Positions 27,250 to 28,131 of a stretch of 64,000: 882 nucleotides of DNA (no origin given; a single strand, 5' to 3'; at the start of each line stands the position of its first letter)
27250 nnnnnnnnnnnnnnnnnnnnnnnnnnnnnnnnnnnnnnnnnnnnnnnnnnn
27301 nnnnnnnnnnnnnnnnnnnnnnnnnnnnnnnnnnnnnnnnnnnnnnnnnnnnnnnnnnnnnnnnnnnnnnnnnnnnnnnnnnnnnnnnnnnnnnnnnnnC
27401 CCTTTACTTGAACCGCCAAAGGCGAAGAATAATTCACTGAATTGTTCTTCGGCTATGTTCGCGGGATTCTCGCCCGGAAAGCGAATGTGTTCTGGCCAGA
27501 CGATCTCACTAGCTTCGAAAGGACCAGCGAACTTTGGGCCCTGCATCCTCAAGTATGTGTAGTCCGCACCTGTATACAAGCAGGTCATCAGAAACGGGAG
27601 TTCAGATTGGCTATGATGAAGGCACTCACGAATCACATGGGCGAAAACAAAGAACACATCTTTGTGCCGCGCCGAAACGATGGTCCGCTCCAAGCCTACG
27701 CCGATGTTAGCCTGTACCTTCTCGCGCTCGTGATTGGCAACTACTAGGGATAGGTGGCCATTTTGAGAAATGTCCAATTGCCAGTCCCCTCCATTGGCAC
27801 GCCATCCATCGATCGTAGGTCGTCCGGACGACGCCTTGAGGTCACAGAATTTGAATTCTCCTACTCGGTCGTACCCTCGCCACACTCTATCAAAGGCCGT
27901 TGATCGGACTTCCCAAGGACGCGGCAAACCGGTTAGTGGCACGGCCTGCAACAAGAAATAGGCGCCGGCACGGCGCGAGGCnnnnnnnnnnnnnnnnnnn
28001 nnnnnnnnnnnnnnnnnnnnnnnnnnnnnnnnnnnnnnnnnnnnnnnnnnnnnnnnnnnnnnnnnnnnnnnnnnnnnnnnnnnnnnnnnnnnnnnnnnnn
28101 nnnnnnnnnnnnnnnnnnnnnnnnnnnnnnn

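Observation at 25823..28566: Convergent OLD-like ABC-ATPase/TOPRIM and Schlafen-AlbA_2 genes: candidate new anti-phage pair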

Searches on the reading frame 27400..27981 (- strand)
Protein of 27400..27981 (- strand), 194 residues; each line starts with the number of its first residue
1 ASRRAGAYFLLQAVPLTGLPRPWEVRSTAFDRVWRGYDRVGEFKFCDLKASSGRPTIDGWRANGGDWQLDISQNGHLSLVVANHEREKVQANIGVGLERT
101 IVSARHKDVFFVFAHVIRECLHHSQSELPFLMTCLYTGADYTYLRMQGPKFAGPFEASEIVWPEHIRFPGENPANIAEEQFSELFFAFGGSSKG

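Call 62: predict_structure(alignment_id=A2)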
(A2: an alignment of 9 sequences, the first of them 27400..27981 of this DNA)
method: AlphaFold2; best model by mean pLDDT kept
length: 194 residues; sequences in the alignment: 9
mean_pLDDT: 89.3   pTM: 0.87
mean pLDDT of the five models: 89.3, 89.2, 89.0, 88.8, 86.5
residues with pLDDT >= 90: 133; 70-90: 47; 50-70: 10; < 50: 4
segments of 3 or more residues with pLDDT < 50: 1-3
pLDDT, mean of each block of 10 residues (from residue 1): 68 96 93 87 84 92 93 97 91 77 93 96 94 95 88 91 96 96 85 55
secondary structure, 60 per line:
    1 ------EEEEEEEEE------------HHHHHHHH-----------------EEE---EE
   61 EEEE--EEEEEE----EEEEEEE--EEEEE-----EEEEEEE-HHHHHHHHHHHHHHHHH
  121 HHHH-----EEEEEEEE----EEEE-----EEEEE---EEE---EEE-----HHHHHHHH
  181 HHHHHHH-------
elements in order: E7-15 H28-35 E53-55 E59-64 E67-72 E77-83 E86-90 E96-102 H104-124 E130-137 E142-145 E151-155 E159-161 E165-167 H173-187

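Call 65: fold_search(model_id=the predicted structure, library=pdb)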
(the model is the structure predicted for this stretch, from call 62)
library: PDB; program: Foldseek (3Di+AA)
matches with E <= 10: 536; with E <= 0.001: 0
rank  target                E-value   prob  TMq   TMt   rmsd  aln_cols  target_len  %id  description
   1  1ais_A                8.1e-03  0.66  0.28  0.30  13.0       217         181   10  TATA-BINDING PROTEIN/TRANSCRIPTION FACTOR (II)B/TATA-BOX COMPLEX FROM PYROCOCCUS WOESEI (released 1997-07-07)
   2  1mp9_B                9.8e-03  0.57  0.27  0.28  13.1       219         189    7  TBP from a mesothermophilic archaeon, Sulfolobus acidocaldarius (released 2003-11-04)
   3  1mp9_A                1.0e-02  0.57  0.27  0.27  13.2       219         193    7  TBP from a mesothermophilic archaeon, Sulfolobus acidocaldarius (released 2003-11-04)
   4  5tvf_E                1.8e-02  0.99  0.37  0.26   6.3       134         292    9  Crystal structure of Trypanosoma brucei AdoMetDC/prozyme heterodimer in complex with inhibitor CGP 40215 (released 2017-01-11)
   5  1jl0_A                1.9e-02  0.97  0.36  0.24   7.0       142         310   10  Structure of a Human S-Adenosylmethionine Decarboxylase Self-processing Ester Intermediate and Mechanism of Putrescine (released 2001-08-22)
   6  1vok_A                1.9e-02  0.51  0.28  0.28  12.0       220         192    9  ARABIDOPSIS THALIANA TBP (DIMER) (released 1996-11-08)
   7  4rod_B                1.9e-02  0.47  0.27  0.29  11.6       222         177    9  Human TFIIB-related factor 2 (Brf2) and TBP bound to TRNAU1 promoter (released 2015-12-30)
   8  5tvm_E                2.0e-02  0.98  0.34  0.24   6.7       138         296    9  Crystal structure of Trypanosoma brucei AdoMetDC/prozyme heterodimer (released 2017-01-11)
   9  5tvf_F                2.1e-02  0.99  0.38  0.27   6.3       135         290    7  Crystal structure of Trypanosoma brucei AdoMetDC/prozyme heterodimer in complex with inhibitor CGP 40215 (released 2017-01-11)
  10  2z8u_P                2.1e-02  0.54  0.28  0.31  11.6       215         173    9  Methanococcus jannaschii TBP (released 2008-08-26)
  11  6bm7_F                2.4e-02  0.99  0.37  0.26   6.3       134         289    9  Crystal structure of Trypanosoma brucei AdoMetDC/prozyme heterodimer in complex with pyrimidineamine inhibitor UTSAM56 (released 2018-01-03)
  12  1qne_B                2.4e-02  0.47  0.28  0.28  12.8       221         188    9  Crystal structure of the Adenovirus major late promoter TATA box bound to wild-type TBP (Arabidopsis thaliana TBP isof (released 2000-02-07)
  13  1vok_B                2.4e-02  0.44  0.27  0.28  11.7       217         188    9  ARABIDOPSIS THALIANA TBP (DIMER) (released 1996-11-08)
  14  6bm7_E                2.9e-02  0.98  0.37  0.26   6.4       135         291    9  Crystal structure of Trypanosoma brucei AdoMetDC/prozyme heterodimer in complex with pyrimidineamine inhibitor UTSAM56 (released 2018-01-03)
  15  9k3b_U                2.9e-02  0.44  0.28  0.30  11.9       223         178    9  Human RNA Polymerase III de novo transcribing complex 10 overall (TC10-overall) (released 2025-04-16)
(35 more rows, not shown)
